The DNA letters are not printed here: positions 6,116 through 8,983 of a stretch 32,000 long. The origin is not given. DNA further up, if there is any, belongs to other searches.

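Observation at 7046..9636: SWIM zinc finger embedded in a Ski2/Hel308-like helicase and start/stop-overlapped with a Rad51-paralogue-like ATPase (Shu-complex-like pairing)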

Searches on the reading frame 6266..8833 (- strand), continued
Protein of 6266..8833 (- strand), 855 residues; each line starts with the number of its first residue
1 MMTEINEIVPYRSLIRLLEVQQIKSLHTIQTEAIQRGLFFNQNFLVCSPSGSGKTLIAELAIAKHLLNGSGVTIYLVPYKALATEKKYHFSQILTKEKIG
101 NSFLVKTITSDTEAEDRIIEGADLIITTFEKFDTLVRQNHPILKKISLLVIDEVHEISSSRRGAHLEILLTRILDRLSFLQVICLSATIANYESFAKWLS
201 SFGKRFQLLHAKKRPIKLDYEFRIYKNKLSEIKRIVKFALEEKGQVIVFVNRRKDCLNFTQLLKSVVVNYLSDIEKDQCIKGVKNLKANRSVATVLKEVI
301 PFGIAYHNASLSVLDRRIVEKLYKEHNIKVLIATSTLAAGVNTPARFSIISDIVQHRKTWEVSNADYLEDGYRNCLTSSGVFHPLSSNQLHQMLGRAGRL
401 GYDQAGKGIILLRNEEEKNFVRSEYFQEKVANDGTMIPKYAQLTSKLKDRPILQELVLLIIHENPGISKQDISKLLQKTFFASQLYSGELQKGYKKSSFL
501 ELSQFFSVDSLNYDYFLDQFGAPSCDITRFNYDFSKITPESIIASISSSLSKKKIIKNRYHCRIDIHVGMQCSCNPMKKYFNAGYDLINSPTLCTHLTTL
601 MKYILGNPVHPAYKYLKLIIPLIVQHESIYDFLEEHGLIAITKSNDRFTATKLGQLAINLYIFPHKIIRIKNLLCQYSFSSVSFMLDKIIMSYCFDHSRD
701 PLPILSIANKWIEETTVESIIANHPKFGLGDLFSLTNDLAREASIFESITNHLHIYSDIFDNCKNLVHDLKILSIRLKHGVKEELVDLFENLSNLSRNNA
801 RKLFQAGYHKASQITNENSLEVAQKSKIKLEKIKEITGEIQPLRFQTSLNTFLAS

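Call 11: search_solved_structures(query=A1, max_evalue=0.001, show_alignments=2)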
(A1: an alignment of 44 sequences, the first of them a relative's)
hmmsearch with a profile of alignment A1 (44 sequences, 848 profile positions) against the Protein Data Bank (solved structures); distinct sequences matched with E-value up to 0.001: 143 (the best 60 are shown).
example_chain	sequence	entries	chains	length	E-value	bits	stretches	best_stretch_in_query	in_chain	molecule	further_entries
2zj2_A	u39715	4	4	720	3e-142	478.7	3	11-359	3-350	Putative ski2-type helicase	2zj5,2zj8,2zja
8alz_B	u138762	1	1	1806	8.5e-138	464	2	29-424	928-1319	Activating signal cointegrator 1 complex subunit 3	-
6qdv_B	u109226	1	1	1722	7.6e-129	434.3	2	30-424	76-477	U5 small nuclear ribonucleoprotein 200 kDa helicase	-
4f91_B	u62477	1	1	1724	7.7e-129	434.3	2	30-424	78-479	U5 small nuclear ribonucleoprotein 200 kDa helicase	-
5urj_A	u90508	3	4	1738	8.2e-129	434.2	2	30-424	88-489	U5 small nuclear ribonucleoprotein 200 kDa helicase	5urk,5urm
4kit_B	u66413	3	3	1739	8.2e-129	434.2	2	30-424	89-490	U5 small nuclear ribonucleoprotein 200 kDa helicase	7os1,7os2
4f92_B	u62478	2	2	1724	8.4e-129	434.2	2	30-424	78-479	U5 small nuclear ribonucleoprotein 200 kDa helicase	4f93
6s8q_B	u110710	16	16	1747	8.4e-129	434.2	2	30-424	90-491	U5 small nuclear ribonucleoprotein 200 kDa helicase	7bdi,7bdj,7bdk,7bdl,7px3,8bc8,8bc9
6s9i_B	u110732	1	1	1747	1e-128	433.9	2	30-424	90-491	U5 small nuclear ribonucleoprotein 200 kDa helicase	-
6s8o_B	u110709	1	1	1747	2.1e-128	432.9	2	30-424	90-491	U5 small nuclear ribonucleoprotein 200 kDa helicase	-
3jcr_C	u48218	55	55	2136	3.6e-128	432.1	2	30-425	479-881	hBrr2 | U5 small nuclear ribonucleoprotein 200 kDa helicase | Brr2, U5 small nuclear ribonucleoprotein 200 kDa helicase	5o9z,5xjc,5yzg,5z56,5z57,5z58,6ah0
7zpq_CA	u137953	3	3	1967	9.3e-126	424.1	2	32-423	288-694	SLH1 isoform 1 | RQC trigger complex helicase SLH1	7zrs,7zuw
2va8_A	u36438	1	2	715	1.2e-123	417.1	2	17-481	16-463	SKI2-TYPE HELICASE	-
2p6r_A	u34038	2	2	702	7.1e-115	388.1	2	20-487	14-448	afUHEL308 HELICASE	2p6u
9b15_A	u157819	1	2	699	4e-114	385.6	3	20-353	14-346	ATP-dependent DNA helicase Hel308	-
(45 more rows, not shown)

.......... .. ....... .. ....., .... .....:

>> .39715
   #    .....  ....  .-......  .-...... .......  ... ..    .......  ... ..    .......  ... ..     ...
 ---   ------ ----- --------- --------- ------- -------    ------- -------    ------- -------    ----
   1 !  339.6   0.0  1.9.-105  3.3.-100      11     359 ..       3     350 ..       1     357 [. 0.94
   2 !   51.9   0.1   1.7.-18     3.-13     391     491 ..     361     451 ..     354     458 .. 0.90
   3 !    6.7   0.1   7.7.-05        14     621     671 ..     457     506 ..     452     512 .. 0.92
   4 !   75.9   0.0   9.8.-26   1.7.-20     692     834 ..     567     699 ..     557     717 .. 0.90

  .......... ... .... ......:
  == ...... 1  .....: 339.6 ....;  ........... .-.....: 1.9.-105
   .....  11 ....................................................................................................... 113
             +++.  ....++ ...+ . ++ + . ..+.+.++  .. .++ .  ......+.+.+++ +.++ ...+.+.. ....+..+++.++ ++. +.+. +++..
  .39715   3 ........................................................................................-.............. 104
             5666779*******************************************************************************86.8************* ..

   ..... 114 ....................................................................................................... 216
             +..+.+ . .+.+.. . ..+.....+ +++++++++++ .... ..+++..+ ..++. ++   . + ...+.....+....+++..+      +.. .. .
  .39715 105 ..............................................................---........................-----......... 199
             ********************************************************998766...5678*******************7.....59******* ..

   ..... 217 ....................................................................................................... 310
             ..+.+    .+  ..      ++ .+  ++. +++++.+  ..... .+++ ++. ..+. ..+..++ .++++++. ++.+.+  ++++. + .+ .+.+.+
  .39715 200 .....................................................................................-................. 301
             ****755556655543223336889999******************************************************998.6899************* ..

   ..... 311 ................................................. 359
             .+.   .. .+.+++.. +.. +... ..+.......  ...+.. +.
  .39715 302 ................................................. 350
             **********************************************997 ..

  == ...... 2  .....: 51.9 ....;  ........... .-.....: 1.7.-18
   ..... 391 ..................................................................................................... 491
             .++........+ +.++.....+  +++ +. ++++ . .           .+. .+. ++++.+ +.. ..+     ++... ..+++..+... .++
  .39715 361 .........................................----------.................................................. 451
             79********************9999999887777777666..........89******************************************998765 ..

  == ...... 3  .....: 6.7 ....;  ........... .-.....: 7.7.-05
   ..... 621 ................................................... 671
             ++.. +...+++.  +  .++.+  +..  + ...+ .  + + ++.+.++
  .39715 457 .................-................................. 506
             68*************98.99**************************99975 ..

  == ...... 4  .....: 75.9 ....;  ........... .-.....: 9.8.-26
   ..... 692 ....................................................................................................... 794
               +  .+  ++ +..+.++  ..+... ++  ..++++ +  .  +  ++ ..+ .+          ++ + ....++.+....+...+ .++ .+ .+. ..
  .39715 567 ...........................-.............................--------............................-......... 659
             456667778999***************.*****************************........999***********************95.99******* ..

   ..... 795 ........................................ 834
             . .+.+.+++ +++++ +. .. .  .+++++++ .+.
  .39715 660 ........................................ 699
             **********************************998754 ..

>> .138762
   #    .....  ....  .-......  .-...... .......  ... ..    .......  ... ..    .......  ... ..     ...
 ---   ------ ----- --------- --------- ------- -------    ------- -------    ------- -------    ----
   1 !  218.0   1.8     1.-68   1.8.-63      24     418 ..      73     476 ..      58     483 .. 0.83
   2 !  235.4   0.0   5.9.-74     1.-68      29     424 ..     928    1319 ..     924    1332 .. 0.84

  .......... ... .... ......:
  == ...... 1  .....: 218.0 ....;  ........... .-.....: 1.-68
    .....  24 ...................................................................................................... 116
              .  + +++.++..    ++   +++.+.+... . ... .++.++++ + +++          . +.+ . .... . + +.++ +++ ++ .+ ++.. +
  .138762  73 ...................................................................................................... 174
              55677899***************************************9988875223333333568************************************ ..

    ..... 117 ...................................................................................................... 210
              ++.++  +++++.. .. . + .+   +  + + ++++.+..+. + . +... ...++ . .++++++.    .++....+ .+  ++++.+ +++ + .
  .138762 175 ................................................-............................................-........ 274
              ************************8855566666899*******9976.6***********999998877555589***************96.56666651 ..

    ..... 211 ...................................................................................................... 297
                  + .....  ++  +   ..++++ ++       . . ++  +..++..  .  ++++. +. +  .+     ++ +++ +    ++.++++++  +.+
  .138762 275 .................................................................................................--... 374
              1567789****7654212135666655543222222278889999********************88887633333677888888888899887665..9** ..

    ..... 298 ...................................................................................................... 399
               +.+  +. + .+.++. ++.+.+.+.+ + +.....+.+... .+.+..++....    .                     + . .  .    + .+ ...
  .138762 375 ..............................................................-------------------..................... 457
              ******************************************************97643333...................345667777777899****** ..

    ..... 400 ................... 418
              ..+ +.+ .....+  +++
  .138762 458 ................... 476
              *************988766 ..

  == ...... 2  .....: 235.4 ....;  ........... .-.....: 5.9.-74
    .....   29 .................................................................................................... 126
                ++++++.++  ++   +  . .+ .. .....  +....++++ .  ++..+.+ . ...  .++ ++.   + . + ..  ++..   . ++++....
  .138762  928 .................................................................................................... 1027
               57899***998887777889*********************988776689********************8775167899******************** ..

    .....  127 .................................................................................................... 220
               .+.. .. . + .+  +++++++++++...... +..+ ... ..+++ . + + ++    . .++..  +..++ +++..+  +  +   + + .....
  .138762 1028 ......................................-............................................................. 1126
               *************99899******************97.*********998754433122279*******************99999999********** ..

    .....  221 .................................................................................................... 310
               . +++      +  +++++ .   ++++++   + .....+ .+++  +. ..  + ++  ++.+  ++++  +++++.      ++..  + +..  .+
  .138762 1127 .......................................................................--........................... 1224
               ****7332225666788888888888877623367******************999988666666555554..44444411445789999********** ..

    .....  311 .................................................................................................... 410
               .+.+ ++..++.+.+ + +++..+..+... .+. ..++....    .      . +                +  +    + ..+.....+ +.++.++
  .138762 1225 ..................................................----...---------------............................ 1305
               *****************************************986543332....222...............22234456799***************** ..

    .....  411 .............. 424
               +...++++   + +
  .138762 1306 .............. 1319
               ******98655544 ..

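Call 15: find_encoding_contigs(protein=P0005, flank=7000, max_places=2)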
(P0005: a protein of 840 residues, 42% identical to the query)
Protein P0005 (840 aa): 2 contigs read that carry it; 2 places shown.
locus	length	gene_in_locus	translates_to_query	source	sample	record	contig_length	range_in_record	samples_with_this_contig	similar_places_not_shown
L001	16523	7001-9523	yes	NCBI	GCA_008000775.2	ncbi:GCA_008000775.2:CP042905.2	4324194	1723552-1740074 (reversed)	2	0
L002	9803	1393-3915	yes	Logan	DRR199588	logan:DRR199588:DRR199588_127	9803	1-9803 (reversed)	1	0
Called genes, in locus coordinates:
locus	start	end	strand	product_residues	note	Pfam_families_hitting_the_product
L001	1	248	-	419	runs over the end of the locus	PF00752:XPG_N (weak), PF00867:XPG_I, PF01367:5_3_exonuc (weak)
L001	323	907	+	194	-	-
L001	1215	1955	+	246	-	-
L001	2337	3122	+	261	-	-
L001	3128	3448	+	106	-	-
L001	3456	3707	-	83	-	-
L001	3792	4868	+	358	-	PF00154:RecA_N, PF08423:Rad51, PF06745:ATPase, PF13481:AAA_25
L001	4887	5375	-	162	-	-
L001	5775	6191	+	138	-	-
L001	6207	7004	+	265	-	-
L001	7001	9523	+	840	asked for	PF00270:DEAD, PF04851:ResIII, PF22527:DEXQc_Suv3 (faint), PF00271:Helicase_C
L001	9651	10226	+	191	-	-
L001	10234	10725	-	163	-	PF00071:Ras, PF08477:Roc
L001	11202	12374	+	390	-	PF05048:NosD, PF13229:Beta_helix, PF05048:NosD, PF13229:Beta_helix (weak)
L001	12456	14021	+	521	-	-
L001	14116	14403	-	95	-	-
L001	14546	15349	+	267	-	PF02732:ERCC4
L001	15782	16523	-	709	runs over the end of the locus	-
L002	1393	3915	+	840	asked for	PF00270:DEAD, PF04851:ResIII, PF22527:DEXQc_Suv3 (faint), PF00271:Helicase_C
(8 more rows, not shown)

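Call 16: find_encoding_contigs(protein=P0004, flank=7000, max_places=2)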
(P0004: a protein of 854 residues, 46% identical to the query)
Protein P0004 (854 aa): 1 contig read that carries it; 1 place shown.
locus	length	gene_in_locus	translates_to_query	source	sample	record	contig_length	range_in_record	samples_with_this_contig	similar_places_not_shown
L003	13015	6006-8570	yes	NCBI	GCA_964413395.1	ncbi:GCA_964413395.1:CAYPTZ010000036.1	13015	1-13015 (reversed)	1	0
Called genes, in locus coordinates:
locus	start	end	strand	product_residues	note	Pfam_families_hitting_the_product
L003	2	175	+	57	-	?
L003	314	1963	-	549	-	PF03382:DUF285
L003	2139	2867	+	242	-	-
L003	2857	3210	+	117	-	-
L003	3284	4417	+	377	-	PF14520:HHH_5, PF00154:RecA_N, PF08423:Rad51, PF06745:ATPase, PF13481:AAA_25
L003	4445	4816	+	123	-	-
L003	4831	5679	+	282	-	-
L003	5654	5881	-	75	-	-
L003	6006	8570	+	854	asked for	PF00270:DEAD, PF04851:ResIII, PF00271:Helicase_C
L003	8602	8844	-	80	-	-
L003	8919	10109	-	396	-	PF00752:XPG_N, PF00867:XPG_I, PF01367:5_3_exonuc (faint)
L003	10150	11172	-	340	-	PF08240:ADH_N, PF16912:Glu_dehyd_C, PF00107:ADH_zinc_N, PF13602:ADH_zinc_N_2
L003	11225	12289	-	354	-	PF01959:DHQS, PF26558:DHQS_2nd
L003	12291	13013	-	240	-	?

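Call 17: find_encoding_contigs(protein=P0061, flank=6000, max_places=1)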
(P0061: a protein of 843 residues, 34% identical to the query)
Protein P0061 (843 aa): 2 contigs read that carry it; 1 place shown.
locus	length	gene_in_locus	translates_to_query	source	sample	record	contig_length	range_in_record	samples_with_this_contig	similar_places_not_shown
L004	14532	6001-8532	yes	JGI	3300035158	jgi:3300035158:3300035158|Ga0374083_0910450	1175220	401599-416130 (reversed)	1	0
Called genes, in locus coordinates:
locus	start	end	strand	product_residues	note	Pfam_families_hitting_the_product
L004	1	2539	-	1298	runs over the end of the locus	-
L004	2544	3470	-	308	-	-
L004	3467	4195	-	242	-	-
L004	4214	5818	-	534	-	-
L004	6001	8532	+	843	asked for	PF00270:DEAD, PF04851:ResIII, PF00271:Helicase_C, PF21280:Helicase_dom4_arc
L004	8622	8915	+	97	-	-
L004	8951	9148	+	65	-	-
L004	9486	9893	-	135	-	-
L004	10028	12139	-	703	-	PF04851:ResIII, PF00270:DEAD, PF21210:RNA_helicase_helical, PF00271:Helicase_C, PF22590:Cas3-like_C_2 (weak)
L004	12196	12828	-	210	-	-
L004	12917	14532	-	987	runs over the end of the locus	PF00432:Prenyltrans (faint)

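Call 18: find_encoding_contigs(protein=P0115, flank=6000, max_places=1)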
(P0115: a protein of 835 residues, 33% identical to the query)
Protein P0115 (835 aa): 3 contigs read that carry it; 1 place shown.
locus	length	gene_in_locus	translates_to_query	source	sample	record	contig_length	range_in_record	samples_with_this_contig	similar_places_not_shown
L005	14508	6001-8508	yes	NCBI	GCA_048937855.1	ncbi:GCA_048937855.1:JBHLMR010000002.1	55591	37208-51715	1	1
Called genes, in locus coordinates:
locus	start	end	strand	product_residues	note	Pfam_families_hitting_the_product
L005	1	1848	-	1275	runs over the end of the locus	-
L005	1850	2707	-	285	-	-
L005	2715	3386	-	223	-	-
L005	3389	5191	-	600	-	PF14520:HHH_5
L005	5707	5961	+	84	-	-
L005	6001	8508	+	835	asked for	PF00270:DEAD, PF04851:ResIII, PF00271:Helicase_C (weak), PF21280:Helicase_dom4_arc (weak)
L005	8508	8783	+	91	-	-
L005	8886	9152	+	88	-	-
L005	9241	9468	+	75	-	-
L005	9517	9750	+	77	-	-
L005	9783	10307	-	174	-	PF09082:DUF1922 (weak)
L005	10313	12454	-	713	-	PF00270:DEAD, PF04851:ResIII, PF21210:RNA_helicase_helical, PF22590:Cas3-like_C_2 (faint), PF00271:Helicase_C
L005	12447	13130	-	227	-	-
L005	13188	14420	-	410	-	-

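Call 19: find_encoding_contigs(protein=P0028, flank=6000, max_places=1)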
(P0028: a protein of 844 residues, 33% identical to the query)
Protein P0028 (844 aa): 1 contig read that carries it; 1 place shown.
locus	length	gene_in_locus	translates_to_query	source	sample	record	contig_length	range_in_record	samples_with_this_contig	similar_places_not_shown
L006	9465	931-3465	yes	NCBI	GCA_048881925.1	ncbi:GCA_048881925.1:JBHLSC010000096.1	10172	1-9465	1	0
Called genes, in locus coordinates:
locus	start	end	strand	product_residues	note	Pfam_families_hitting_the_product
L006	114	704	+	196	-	PF18089:DAPG_hydrolase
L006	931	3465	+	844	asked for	PF00270:DEAD, PF04851:ResIII, PF00271:Helicase_C (weak), PF21280:Helicase_dom4_arc (weak)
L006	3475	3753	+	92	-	-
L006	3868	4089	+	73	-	-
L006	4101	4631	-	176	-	PF09082:DUF1922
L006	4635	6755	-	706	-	PF00270:DEAD, PF04851:ResIII, PF21210:RNA_helicase_helical, PF00271:Helicase_C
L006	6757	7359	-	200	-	-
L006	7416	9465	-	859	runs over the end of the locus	PF00432:Prenyltrans (faint)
